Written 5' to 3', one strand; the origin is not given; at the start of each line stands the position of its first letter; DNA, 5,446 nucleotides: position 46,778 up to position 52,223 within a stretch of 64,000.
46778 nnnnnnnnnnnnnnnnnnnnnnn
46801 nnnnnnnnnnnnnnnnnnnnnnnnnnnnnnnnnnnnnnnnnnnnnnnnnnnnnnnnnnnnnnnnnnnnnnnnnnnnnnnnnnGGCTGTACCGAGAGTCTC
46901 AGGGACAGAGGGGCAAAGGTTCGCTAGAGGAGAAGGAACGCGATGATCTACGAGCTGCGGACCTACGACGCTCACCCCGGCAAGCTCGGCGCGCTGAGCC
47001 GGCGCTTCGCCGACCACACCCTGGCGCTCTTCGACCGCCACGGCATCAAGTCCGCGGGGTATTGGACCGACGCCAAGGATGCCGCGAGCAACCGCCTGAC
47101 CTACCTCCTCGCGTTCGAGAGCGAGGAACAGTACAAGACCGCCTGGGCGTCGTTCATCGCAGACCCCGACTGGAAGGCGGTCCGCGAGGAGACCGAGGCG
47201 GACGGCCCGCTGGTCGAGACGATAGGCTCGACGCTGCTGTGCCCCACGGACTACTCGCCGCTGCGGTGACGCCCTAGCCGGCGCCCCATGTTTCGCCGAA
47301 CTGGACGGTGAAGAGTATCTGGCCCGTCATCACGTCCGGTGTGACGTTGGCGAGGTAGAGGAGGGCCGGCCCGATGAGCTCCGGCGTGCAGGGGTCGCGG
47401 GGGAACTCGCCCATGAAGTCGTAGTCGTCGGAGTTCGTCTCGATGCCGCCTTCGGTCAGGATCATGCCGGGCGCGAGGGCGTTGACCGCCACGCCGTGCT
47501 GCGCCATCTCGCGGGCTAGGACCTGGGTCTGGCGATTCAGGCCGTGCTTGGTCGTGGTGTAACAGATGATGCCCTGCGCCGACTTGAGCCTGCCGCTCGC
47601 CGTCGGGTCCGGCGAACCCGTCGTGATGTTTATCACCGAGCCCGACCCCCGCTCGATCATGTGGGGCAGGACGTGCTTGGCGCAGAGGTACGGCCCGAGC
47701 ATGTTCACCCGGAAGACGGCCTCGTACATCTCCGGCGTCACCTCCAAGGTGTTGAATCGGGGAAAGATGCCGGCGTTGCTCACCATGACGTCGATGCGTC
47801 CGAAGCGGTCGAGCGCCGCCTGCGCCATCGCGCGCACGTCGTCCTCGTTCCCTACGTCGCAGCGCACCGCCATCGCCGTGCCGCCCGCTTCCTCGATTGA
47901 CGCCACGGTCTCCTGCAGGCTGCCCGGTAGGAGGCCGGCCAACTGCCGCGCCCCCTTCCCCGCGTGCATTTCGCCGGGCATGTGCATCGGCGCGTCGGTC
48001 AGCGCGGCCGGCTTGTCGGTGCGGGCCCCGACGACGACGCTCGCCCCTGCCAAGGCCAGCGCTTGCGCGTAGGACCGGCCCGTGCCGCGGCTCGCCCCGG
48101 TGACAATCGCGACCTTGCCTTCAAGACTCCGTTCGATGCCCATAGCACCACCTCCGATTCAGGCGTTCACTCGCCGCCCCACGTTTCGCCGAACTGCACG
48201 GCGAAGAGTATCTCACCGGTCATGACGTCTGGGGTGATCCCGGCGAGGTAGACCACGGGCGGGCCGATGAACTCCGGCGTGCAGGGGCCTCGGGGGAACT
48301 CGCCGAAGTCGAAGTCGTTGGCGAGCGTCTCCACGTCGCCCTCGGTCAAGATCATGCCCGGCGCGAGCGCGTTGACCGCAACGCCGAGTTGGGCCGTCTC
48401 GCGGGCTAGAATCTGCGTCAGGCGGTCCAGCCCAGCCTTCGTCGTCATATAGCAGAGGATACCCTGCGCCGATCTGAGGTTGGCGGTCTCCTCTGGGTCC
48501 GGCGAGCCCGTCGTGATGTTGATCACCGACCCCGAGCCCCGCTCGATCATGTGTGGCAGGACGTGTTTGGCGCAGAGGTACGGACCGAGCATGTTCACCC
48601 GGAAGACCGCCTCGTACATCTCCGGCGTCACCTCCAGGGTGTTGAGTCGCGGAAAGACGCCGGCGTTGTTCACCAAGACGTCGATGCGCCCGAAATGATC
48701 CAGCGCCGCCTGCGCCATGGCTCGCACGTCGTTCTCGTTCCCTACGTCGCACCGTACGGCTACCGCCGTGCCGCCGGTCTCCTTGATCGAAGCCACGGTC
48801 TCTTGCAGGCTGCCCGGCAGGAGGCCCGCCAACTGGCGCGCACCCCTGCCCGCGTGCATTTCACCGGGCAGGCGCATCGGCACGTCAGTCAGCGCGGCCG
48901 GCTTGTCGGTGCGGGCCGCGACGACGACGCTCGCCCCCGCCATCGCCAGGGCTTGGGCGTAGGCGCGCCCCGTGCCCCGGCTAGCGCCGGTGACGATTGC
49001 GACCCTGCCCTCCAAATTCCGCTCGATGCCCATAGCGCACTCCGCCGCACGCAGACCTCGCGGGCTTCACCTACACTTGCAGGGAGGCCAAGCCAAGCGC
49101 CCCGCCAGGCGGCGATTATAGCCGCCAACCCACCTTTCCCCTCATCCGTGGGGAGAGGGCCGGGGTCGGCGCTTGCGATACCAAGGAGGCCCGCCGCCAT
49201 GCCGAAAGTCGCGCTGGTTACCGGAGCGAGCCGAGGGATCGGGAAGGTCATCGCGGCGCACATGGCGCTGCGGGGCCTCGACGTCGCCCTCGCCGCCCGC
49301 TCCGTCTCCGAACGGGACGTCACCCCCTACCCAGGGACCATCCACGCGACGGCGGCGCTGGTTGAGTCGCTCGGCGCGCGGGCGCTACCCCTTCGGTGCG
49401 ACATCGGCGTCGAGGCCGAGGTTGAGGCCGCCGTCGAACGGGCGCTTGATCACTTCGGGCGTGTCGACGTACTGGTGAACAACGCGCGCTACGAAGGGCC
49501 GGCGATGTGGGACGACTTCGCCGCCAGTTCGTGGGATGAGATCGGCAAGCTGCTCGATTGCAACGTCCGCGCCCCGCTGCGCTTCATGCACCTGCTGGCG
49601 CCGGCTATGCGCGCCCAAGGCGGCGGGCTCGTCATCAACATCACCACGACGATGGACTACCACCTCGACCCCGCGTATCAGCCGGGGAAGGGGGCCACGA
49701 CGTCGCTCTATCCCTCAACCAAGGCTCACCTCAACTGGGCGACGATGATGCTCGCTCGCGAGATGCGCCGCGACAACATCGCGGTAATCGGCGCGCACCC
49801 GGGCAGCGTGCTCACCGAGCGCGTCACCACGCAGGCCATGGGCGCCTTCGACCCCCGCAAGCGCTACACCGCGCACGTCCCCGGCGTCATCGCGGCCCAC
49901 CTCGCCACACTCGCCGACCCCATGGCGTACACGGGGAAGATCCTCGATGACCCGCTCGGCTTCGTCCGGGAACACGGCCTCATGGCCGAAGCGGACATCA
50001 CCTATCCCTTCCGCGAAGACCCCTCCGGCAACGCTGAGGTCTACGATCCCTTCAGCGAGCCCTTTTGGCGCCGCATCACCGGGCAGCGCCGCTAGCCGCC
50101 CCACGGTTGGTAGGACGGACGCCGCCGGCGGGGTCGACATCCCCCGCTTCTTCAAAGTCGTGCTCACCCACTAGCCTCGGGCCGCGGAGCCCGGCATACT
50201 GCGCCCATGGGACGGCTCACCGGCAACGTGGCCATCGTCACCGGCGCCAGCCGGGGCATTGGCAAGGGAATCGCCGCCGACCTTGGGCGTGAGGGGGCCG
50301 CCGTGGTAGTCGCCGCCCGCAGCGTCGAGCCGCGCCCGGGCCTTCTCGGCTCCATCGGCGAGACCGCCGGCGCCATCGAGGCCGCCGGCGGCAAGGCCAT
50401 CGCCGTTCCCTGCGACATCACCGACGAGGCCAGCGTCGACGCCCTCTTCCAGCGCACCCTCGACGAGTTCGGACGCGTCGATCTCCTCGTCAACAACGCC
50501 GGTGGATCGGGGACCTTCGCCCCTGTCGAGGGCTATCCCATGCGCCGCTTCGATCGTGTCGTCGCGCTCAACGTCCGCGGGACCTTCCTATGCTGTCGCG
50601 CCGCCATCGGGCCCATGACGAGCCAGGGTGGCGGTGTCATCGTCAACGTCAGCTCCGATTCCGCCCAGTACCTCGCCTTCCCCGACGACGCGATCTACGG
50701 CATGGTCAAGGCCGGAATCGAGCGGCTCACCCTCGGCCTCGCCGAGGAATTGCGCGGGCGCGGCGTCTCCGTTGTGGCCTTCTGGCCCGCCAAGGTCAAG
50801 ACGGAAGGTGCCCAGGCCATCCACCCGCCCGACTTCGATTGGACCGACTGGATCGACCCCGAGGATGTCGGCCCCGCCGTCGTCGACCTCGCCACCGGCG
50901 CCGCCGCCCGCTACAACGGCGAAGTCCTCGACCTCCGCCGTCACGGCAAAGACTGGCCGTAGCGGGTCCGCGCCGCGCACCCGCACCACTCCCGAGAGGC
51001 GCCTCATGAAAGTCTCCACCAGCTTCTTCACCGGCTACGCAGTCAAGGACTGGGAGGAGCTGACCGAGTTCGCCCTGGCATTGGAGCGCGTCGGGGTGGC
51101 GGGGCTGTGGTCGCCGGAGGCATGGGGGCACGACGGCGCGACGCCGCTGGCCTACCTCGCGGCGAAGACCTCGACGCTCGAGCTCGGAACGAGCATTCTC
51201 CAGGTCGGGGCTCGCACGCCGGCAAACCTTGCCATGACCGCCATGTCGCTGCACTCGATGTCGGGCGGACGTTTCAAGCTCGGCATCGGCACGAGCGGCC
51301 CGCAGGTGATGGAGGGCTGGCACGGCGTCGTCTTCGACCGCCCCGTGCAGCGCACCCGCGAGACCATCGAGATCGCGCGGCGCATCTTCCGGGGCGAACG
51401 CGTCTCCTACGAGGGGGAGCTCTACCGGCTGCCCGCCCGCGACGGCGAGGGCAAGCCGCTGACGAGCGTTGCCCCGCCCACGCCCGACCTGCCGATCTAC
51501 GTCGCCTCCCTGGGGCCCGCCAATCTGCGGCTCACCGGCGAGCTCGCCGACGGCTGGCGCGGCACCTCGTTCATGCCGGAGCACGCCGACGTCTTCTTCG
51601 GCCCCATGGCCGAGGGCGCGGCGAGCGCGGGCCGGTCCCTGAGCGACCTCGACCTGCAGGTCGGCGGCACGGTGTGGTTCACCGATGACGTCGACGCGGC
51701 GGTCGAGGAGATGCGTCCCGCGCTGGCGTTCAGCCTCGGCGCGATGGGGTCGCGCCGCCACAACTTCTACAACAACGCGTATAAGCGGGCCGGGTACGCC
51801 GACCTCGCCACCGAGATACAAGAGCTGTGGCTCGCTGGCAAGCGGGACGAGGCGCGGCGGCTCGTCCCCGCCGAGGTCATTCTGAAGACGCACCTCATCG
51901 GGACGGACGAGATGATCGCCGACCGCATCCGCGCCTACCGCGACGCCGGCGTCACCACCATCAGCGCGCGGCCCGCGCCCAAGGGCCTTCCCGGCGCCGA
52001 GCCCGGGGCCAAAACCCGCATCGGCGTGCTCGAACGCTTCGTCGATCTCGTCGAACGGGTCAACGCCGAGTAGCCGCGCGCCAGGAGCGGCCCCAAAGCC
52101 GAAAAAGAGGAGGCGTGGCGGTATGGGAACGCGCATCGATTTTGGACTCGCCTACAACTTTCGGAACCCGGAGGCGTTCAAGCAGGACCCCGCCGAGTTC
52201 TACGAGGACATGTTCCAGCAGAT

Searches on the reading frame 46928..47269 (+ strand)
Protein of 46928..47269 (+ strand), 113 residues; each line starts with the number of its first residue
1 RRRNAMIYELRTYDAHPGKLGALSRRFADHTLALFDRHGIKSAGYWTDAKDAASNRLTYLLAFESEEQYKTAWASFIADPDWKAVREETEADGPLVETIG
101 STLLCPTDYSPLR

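Call 77: search_protein_families(library=pfam, proteins=[window:46928-47269:+], max_evalue=0.001)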
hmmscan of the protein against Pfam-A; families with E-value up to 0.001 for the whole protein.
window:46928-47269:+ (113 aa): 1 family
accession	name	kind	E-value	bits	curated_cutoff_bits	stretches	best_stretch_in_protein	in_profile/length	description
PF07978.19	NIPSNAP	-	9.6e-21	74.3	22.3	1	8-111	1-102/102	NIPSNAP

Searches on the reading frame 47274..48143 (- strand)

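Call 78: search_protein_families(library=pfam, proteins=[window:47274-48143:-], max_evalue=0.001)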
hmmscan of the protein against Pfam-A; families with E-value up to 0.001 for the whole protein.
window:47274-48143:- (289 aa): 3 families
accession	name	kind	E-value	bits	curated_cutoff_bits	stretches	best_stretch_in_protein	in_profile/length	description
PF00106.31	adh_short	-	3.9e-45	154.2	26.6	2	72-238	33-192/195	short chain dehydrogenase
PF13561.12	adh_short_C2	-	8.4e-38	130.7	27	1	64-278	20-230/236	Enoyl-(Acyl carrier protein) reductase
PF08659.16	KR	-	1.9e-07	31.6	22.6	1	13-150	4-115/180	KR domain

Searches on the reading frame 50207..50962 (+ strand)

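Call 78: search_protein_families(library=pfam, proteins=[window:50207-50962:+], max_evalue=0.001)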
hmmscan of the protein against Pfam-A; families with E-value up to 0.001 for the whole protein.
window:50207-50962:+ (251 aa): 3 families
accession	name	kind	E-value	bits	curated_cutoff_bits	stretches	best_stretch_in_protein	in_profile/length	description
PF00106.31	adh_short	-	1.4e-45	155.6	26.6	1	7-205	1-190/195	short chain dehydrogenase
PF13561.12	adh_short_C2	-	2.1e-38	132.7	27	1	13-241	1-229/236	Enoyl-(Acyl carrier protein) reductase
PF08659.16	KR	-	1e-06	29.2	22.6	1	9-127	3-117/180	KR domain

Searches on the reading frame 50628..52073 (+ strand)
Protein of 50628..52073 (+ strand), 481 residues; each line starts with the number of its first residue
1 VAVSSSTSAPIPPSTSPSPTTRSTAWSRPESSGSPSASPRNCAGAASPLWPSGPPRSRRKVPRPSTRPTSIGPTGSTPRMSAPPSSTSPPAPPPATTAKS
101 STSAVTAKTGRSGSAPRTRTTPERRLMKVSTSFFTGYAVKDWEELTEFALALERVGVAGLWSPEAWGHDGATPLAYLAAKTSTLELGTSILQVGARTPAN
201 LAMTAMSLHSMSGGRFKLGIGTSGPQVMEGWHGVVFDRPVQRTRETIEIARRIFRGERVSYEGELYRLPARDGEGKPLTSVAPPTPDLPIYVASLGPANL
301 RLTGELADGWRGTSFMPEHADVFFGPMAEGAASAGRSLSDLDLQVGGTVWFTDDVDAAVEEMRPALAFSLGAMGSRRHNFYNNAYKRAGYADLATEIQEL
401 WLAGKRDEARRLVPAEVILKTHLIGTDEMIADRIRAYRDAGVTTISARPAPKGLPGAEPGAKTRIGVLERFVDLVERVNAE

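Call 78: search_protein_families(library=pfam, proteins=[window:50628-52073:+], max_evalue=0.001)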
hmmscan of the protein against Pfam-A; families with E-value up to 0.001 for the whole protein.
window:50628-52073:+ (481 aa): 1 family
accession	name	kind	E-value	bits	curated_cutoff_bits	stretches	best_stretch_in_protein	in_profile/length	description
PF00296.26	Bac_luciferase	-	1.2e-76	258.5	27.9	1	138-443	18-313/314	Luciferase-like monooxygenase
